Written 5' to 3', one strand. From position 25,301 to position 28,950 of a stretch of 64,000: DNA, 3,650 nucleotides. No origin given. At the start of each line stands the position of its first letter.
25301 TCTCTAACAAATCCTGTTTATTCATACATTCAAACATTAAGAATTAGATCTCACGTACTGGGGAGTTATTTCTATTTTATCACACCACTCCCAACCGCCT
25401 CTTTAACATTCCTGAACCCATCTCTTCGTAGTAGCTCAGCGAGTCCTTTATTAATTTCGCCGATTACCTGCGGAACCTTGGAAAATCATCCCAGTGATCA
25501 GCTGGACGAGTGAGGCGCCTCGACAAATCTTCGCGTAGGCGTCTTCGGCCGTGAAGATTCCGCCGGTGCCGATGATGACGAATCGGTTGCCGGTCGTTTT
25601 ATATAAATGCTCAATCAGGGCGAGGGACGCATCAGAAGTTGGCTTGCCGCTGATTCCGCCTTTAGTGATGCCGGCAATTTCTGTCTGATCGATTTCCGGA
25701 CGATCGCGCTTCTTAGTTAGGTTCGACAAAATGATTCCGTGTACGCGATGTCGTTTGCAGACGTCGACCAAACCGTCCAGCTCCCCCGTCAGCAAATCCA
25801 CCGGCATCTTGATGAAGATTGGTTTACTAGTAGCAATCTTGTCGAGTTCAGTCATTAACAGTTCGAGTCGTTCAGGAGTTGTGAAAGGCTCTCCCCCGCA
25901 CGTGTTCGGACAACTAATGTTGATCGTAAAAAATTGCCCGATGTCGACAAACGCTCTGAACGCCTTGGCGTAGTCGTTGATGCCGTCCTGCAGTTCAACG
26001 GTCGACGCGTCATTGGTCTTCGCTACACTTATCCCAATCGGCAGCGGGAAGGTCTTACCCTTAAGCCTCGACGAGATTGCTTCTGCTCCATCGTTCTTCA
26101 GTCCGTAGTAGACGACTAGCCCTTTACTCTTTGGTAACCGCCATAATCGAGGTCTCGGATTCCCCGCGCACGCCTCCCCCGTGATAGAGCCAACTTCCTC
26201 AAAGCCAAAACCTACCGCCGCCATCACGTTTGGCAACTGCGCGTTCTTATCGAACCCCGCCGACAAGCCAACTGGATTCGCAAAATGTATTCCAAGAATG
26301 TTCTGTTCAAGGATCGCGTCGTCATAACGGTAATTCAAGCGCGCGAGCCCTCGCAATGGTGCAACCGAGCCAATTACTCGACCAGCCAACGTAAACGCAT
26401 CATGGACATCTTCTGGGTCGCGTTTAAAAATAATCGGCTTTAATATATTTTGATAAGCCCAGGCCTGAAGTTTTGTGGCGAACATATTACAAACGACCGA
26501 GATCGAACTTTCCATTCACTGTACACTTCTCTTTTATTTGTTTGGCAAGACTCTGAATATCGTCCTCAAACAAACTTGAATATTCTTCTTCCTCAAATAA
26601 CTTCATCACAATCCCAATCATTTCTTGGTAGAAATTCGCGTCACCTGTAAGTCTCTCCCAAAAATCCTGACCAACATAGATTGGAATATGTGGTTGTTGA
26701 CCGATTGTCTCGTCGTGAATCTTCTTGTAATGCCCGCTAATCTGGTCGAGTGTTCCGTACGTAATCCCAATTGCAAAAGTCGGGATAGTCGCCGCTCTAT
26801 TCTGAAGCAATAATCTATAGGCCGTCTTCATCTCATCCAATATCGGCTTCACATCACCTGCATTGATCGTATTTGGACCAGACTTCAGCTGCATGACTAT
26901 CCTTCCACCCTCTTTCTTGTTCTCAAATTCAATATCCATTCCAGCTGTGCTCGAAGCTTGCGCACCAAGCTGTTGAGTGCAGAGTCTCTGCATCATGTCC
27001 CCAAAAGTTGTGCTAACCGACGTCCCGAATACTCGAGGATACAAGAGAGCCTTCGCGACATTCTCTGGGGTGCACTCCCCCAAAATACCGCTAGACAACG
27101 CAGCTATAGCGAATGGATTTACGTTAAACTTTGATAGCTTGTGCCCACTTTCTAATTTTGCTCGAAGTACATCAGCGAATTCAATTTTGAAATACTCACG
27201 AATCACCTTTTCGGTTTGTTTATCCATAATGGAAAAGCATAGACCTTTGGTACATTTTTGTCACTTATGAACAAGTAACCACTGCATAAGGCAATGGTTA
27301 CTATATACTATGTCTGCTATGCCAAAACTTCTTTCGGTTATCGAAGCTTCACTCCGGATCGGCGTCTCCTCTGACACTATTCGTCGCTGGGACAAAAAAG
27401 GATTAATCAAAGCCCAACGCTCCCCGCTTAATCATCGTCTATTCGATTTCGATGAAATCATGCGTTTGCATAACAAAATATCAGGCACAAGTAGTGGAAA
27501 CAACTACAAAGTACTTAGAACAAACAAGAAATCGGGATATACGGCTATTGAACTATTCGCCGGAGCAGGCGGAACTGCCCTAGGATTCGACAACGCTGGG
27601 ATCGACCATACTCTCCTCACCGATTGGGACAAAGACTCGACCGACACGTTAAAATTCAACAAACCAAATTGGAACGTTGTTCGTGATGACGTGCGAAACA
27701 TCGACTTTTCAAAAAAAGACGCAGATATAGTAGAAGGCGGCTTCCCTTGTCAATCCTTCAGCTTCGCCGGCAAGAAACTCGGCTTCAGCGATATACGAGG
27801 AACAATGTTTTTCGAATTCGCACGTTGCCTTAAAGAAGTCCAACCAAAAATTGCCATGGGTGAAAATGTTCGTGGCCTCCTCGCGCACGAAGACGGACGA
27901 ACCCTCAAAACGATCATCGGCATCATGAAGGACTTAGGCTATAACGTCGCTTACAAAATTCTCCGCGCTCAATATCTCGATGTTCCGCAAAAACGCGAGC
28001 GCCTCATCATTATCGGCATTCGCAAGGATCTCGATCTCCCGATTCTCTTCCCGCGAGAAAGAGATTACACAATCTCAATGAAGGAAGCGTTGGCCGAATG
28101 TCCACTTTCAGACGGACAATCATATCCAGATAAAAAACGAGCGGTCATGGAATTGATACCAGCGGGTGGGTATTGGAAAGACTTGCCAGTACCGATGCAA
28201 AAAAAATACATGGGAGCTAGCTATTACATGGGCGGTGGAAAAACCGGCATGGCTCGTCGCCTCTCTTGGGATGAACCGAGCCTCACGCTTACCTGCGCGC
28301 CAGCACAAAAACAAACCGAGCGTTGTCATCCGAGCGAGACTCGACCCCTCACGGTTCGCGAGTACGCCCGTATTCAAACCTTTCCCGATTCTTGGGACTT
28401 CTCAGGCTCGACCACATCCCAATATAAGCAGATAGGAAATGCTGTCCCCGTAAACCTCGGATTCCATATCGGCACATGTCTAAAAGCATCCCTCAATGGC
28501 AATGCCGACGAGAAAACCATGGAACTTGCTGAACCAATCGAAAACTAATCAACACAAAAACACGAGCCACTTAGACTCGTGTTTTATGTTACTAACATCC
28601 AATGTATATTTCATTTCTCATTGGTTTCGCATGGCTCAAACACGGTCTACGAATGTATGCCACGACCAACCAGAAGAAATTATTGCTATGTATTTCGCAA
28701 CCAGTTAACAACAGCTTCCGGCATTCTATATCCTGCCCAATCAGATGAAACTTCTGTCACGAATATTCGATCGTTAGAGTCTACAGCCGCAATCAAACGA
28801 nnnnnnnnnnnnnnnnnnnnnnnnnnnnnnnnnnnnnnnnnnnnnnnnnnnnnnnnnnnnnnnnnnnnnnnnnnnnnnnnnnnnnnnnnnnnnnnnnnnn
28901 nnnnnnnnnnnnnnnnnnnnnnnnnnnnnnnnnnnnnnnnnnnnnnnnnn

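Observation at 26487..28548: Divergent type II R-M module with a MerR-HTH-fused m5C methyltransferase and a 29-bp operator-like palindrome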

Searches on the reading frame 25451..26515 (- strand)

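Call 3: search_protein_families(library=pfam, proteins=[window:25451-26515:-], max_evalue=0.01)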
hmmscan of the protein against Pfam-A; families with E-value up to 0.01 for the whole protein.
window:25451-26515:- (354 aa): 2 families
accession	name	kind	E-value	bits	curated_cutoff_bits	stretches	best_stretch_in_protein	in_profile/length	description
PF01180.27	DHO_dh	-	3.8e-58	197.4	27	1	69-348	2-277/291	Dihydroorotate dehydrogenase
PF03060.21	NMO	-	0.0011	18.9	28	1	280-344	162-226/331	Nitronate monooxygenase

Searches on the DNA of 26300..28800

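Call 89: search_rna_families(source=window, start=26300, end=28800, threshold=evalue, max_evalue=1)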
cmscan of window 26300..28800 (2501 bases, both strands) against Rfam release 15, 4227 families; matches with E-value up to 1: 0.
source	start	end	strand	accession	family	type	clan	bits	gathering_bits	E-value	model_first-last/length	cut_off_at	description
